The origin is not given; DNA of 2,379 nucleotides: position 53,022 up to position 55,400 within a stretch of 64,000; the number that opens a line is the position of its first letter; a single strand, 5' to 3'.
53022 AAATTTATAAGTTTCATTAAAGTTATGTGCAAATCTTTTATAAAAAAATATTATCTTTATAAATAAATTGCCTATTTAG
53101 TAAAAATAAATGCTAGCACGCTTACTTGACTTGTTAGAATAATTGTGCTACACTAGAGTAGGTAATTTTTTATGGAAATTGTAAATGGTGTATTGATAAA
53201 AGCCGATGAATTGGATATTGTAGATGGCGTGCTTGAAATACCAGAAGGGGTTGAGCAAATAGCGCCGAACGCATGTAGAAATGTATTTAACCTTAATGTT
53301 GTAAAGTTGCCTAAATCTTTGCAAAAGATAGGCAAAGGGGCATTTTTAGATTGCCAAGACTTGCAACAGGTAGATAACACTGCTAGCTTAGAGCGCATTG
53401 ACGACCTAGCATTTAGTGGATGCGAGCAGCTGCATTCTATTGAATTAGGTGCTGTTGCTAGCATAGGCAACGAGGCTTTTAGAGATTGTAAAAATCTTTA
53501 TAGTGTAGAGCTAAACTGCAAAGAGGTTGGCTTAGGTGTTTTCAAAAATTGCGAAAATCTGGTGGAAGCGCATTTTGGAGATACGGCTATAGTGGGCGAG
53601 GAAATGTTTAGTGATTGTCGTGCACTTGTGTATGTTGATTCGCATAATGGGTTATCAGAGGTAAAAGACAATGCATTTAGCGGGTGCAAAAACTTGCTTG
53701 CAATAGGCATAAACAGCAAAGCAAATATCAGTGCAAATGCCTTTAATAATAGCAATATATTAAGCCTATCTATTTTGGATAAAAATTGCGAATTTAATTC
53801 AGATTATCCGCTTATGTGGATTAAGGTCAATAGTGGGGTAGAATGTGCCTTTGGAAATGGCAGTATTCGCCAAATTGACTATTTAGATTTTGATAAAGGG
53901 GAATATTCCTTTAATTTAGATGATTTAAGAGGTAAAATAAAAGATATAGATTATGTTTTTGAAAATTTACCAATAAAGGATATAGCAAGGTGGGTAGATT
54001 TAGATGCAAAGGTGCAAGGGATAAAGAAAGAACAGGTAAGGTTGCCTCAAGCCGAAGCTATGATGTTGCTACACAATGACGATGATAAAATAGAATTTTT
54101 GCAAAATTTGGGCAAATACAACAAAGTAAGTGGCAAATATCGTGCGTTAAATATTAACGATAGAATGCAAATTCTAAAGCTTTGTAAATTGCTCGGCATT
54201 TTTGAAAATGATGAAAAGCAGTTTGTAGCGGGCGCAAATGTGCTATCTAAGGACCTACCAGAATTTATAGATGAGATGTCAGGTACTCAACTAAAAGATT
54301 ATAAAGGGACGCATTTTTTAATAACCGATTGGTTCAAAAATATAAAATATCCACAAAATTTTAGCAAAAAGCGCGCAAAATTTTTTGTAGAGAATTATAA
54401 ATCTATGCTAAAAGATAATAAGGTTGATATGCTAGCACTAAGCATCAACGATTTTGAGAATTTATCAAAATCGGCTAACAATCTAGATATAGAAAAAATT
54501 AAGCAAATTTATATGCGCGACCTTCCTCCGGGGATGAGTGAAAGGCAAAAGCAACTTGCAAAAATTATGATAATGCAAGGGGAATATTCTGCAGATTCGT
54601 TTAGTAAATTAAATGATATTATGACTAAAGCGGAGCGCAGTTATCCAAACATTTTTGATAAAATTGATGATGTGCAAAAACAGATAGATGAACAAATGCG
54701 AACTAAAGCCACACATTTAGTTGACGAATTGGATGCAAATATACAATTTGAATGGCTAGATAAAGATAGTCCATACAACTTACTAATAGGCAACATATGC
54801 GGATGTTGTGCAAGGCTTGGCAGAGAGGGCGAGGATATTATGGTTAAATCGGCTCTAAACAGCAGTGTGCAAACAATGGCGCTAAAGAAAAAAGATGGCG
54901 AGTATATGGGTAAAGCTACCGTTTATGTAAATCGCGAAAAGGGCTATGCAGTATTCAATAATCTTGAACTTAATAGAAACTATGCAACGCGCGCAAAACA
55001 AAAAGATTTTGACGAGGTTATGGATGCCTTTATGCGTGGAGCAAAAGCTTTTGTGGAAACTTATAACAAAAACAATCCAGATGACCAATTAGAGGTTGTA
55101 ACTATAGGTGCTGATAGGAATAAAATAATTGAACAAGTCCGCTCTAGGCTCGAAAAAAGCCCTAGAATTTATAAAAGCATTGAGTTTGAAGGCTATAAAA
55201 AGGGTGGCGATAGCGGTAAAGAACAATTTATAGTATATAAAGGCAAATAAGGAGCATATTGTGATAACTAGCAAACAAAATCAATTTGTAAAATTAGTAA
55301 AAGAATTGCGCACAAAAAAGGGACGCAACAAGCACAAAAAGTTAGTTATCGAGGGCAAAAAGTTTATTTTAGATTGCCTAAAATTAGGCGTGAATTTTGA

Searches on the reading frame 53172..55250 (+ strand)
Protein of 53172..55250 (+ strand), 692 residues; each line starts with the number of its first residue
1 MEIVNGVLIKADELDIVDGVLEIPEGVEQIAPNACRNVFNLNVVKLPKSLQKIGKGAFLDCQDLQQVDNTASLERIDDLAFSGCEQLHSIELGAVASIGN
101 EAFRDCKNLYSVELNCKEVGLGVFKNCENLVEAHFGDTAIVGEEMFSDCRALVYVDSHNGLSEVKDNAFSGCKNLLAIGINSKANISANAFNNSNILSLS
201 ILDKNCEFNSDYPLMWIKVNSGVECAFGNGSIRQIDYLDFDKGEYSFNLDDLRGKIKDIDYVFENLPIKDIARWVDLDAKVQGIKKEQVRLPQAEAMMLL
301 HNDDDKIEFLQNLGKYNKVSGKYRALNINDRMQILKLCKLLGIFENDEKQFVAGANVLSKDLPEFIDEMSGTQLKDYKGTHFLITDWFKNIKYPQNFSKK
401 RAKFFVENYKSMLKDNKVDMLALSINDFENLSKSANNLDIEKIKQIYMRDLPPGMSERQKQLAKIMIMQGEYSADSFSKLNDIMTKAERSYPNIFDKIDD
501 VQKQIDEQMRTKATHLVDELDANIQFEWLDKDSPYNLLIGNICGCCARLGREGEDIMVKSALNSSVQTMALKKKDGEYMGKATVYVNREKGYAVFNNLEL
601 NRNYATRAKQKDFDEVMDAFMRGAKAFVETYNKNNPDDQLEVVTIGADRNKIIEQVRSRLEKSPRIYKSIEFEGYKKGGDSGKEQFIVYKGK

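Call 61: search_protein_families(library=pfam, proteins=[window:53172-55250:+], max_evalue=0.00001)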
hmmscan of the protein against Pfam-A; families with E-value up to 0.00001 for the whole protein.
window:53172-55250:+ (692 aa): 1 family
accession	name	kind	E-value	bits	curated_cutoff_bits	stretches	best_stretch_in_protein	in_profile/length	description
PF13306.12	LRR_5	-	2.6e-35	121.5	27.7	2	21-130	16-126/127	BspA type Leucine rich repeat region (6 copies)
